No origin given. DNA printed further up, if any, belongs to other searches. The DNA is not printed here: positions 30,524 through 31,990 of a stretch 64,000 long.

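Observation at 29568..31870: Four in-frame heptanucleotide repeat tracts in two tandem paralogous GT4 genes: candidate slipped-strand phase-variable glycosylation switches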

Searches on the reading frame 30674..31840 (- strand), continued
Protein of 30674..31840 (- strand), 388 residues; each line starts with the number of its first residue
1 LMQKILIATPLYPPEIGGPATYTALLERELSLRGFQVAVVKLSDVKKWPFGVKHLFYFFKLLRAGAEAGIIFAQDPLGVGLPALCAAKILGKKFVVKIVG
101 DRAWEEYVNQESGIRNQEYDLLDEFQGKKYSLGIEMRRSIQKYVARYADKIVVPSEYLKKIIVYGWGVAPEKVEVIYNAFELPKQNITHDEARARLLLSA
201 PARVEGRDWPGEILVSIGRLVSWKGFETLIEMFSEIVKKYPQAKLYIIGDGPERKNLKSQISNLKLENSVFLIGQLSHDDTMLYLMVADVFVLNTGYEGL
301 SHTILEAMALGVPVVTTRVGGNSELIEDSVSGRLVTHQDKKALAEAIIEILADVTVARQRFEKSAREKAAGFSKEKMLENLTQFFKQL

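Call 70: list_cluster_members(proteins=[P0014, P0045, P0067, P0107, P0011, P0039, P0108, P0073, P0085, P0098])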
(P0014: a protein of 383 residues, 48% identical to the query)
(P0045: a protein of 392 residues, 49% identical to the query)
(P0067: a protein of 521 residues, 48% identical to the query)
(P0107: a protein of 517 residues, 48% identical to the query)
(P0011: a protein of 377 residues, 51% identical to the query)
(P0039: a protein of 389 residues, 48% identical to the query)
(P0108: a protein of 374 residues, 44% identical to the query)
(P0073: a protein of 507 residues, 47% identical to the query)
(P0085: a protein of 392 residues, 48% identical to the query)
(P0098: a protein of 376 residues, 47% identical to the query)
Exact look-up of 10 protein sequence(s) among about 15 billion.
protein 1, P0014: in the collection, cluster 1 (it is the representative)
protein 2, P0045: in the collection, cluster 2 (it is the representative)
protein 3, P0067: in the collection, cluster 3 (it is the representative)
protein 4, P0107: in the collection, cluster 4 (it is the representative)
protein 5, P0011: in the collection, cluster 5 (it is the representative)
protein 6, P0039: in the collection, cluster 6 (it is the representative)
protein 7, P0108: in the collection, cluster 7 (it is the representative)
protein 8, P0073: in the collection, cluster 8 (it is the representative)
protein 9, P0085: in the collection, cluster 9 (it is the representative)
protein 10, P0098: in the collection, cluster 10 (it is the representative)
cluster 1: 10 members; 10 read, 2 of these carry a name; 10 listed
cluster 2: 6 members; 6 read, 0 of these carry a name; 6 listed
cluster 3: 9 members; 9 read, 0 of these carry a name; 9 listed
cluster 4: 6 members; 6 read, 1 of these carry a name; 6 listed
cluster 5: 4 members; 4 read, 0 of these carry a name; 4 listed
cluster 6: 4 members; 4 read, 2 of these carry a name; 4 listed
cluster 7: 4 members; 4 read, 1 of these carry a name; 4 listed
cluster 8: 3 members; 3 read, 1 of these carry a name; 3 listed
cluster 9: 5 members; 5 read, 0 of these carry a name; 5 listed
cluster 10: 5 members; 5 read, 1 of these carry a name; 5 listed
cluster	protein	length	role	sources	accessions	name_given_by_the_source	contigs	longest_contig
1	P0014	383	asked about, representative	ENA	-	-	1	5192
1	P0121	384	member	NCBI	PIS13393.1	MAG: hypothetical protein COT67_01970, partial [Candidatus Tagabacteria bacterium ...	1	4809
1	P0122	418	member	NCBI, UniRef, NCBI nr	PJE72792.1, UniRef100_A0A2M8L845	MAG: hypothetical protein COV00_03415 [Candidatus Tagabacteria bacterium ... | Glycosyl transferase family 1 domain-containing protein n=1 Tax=Candidatus Tagabacteria ...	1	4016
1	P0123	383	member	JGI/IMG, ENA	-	-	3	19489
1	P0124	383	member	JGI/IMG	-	-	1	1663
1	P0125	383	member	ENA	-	-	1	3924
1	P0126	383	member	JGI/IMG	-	-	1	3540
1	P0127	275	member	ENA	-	-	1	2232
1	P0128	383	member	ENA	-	-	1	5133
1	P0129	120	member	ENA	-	-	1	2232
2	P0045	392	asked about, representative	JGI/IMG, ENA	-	-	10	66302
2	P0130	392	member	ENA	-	-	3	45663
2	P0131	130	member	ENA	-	-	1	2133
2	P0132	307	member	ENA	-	-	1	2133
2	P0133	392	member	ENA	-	-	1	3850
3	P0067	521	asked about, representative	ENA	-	-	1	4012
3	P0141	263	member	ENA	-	-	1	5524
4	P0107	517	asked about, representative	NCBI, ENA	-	-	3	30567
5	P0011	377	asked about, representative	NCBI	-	-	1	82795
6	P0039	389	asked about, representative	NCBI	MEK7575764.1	MAG: glycosyltransferase family 4 protein, partial [Patescibacteria group bacterium]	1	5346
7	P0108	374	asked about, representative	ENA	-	-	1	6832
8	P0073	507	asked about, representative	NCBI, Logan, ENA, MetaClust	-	\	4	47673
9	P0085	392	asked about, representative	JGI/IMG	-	-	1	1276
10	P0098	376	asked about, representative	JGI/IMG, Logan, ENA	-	-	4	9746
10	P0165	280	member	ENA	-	-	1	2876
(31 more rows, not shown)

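Call 72: find_encoding_contigs(protein=P0127, flank=3000, max_places=3)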
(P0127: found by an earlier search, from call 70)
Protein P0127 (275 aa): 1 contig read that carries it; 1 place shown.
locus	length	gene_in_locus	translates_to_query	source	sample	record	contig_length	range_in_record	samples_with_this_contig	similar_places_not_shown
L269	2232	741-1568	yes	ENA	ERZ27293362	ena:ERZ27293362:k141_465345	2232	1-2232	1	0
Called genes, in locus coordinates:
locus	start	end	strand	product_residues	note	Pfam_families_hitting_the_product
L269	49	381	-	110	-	PF00583:Acetyltransf_1, PF13508:Acetyltransf_7, PF08445:FR47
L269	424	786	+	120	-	-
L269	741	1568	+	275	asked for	PF13439:Glyco_transf_4 (weak), PF00534:Glycos_transf_1, PF13692:Glyco_trans_1_4, PF13524:Glyco_trans_1_2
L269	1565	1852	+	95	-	PF01541:GIY-YIG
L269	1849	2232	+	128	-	?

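Call 75: find_encoding_contigs(protein=P0165, flank=3000, max_places=3)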
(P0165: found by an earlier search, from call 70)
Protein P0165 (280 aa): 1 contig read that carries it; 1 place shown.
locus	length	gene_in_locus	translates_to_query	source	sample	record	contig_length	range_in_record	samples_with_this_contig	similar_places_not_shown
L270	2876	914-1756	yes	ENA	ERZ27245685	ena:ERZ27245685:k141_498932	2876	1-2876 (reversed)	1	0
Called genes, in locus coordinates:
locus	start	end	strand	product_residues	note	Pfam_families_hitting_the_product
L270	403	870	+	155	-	PF01850:PIN, PF13470:PIN_3 (weak)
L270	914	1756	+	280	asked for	PF13579:Glyco_trans_4_4, PF13439:Glyco_transf_4, PF00534:Glycos_transf_1, PF13692:Glyco_trans_1_4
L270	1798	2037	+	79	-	PF00534:Glycos_transf_1, PF13692:Glyco_trans_1_4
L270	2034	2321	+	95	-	PF01402:RHH_1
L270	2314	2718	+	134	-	PF01850:PIN (faint), PF13470:PIN_3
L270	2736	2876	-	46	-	?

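Call 76: find_encoding_contigs(protein=P0098, flank=3000, max_places=6)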
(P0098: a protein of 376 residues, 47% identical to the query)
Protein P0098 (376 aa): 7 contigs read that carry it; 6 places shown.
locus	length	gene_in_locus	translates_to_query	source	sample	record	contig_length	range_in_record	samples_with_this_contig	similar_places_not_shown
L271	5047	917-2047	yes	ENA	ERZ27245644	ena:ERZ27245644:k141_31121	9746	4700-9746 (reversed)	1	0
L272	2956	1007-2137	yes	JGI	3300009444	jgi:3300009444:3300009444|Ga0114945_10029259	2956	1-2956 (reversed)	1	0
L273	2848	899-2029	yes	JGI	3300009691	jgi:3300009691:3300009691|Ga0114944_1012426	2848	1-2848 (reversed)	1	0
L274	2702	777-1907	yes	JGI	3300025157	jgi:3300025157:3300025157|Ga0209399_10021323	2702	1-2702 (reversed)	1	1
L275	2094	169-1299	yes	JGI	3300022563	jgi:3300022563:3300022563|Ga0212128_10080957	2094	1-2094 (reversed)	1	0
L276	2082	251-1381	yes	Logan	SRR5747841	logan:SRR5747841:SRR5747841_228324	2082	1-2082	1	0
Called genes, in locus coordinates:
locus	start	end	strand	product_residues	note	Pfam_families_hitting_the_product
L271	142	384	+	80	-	-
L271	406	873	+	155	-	PF01850:PIN, PF13470:PIN_3 (weak)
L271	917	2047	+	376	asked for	PF13579:Glyco_trans_4_4, PF13439:Glyco_transf_4, PF20706:GT4-conflict, PF00534:Glycos_transf_1, PF13692:Glyco_trans_1_4, PF13524:Glyco_trans_1_2 (weak)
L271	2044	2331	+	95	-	PF01402:RHH_1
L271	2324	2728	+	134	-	PF01850:PIN (faint), PF13470:PIN_3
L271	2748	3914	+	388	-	PF13439:Glyco_transf_4, PF13579:Glyco_trans_4_4, PF20706:GT4-conflict, PF00534:Glycos_transf_1, PF13692:Glyco_trans_1_4, PF13524:Glyco_trans_1_2 (weak)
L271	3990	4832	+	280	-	PF03721:UDPG_MGDP_dh_N, PF00984:UDPG_MGDP_dh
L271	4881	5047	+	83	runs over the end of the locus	-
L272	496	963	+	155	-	PF01850:PIN, PF13470:PIN_3 (weak)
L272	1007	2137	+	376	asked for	PF13579:Glyco_trans_4_4, PF13439:Glyco_transf_4, PF20706:GT4-conflict, PF00534:Glycos_transf_1, PF13692:Glyco_trans_1_4, PF13524:Glyco_trans_1_2 (weak)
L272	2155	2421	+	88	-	PF01402:RHH_1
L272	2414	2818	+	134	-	PF01850:PIN (faint), PF13470:PIN_3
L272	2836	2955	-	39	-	?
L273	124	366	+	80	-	-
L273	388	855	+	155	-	PF01850:PIN, PF13470:PIN_3 (weak)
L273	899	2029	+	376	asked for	PF13579:Glyco_trans_4_4, PF13439:Glyco_transf_4, PF20706:GT4-conflict, PF00534:Glycos_transf_1, PF13692:Glyco_trans_1_4, PF13524:Glyco_trans_1_2 (weak)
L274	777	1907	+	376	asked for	PF13579:Glyco_trans_4_4, PF13439:Glyco_transf_4, PF20706:GT4-conflict, PF00534:Glycos_transf_1, PF13692:Glyco_trans_1_4, PF13524:Glyco_trans_1_2 (weak)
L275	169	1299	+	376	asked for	PF13579:Glyco_trans_4_4, PF13439:Glyco_transf_4, PF20706:GT4-conflict, PF00534:Glycos_transf_1, PF13692:Glyco_trans_1_4, PF13524:Glyco_trans_1_2 (weak)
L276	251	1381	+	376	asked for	PF13579:Glyco_trans_4_4, PF13439:Glyco_transf_4, PF20706:GT4-conflict, PF00534:Glycos_transf_1, PF13692:Glyco_trans_1_4, PF13524:Glyco_trans_1_2 (weak)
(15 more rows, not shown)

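Call 79: list_cluster_members(proteins=[P0053, P0051, P0052, P0078, P0013, P0019, P0028, P0037, P0040, P0059])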
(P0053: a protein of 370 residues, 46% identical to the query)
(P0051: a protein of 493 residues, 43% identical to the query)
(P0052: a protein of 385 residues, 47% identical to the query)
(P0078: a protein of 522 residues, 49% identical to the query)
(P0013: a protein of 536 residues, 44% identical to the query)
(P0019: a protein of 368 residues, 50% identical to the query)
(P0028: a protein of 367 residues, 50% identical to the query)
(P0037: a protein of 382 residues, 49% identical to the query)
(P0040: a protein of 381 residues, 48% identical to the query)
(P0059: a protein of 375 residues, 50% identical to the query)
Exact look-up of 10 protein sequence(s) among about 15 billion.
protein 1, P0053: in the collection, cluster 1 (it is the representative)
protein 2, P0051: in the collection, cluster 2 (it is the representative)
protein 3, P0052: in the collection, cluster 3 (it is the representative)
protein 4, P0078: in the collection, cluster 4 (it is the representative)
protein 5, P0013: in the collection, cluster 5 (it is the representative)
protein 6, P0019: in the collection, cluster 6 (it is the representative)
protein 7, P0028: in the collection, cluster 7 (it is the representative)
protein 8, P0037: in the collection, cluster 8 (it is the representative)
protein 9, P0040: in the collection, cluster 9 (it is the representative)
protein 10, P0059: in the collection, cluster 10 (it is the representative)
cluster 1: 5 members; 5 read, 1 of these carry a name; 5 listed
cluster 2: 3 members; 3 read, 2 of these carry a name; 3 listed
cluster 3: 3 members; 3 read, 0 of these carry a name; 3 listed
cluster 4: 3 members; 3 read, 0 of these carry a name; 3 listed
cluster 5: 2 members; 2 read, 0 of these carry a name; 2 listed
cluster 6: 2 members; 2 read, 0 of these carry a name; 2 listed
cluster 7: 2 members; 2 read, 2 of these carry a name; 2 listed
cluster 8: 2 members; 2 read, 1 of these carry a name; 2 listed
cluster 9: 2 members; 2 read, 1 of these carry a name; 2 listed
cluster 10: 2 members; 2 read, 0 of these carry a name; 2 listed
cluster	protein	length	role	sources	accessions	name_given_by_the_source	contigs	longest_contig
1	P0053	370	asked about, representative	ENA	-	-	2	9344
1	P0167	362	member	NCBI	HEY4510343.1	MAG TPA: glycosyltransferase family 4 protein, partial [Candidatus Paceibacterota ...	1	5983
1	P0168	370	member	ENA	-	-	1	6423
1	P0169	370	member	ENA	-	-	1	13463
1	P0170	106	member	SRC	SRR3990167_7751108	-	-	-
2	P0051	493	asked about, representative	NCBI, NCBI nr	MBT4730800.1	glycosyltransferase family 4 protein, partial [Candidatus Woesearchaeota archaeon] | glycosyltransferase family 4 protein [Candidatus Woesearchaeota archaeon]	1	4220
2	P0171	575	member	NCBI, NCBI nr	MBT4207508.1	glycosyltransferase, partial [Candidatus Woesearchaeota archaeon] | glycosyltransferase [Candidatus Woesearchaeota archaeon]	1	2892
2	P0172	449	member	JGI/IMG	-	-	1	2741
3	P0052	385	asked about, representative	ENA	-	-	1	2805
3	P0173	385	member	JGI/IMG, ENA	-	-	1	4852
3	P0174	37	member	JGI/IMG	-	-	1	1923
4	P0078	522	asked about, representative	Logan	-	-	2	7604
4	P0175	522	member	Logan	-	-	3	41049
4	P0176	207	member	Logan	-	-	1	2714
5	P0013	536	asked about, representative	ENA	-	-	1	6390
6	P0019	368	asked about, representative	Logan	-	-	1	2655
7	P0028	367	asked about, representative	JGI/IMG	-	glycosyltransferase involved in cell wall biosynthesis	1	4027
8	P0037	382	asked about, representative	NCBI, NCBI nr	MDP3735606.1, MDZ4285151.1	MAG: glycosyltransferase family 4 protein [bacterium] | glycosyltransferase family 4 protein [bacterium]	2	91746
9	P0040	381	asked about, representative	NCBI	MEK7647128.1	MAG: glycosyltransferase family 4 protein [Patescibacteria group bacterium]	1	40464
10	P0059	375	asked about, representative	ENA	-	-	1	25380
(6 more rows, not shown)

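Call 81: find_encoding_contigs(protein=P0141, flank=3000, max_places=3)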
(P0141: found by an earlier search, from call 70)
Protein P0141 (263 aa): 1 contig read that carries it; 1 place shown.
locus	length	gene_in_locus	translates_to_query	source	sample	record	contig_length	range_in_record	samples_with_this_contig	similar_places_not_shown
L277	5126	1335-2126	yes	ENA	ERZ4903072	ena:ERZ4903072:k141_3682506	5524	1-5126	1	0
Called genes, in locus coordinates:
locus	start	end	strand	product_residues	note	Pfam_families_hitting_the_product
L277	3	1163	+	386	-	?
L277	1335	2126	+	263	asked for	PF04138:GtrA_DPMS_TM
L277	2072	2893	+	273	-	PF13439:Glyco_transf_4 (weak), PF00534:Glycos_transf_1, PF13692:Glyco_trans_1_4, PF13524:Glyco_trans_1_2 (weak)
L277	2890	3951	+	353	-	PF03016:Exostosin_GT47, PF24785:RXYLT1_C (weak)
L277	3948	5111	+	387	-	PF13579:Glyco_trans_4_4 (weak), PF20706:GT4-conflict, PF00534:Glycos_transf_1, PF13692:Glyco_trans_1_4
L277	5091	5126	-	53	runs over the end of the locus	-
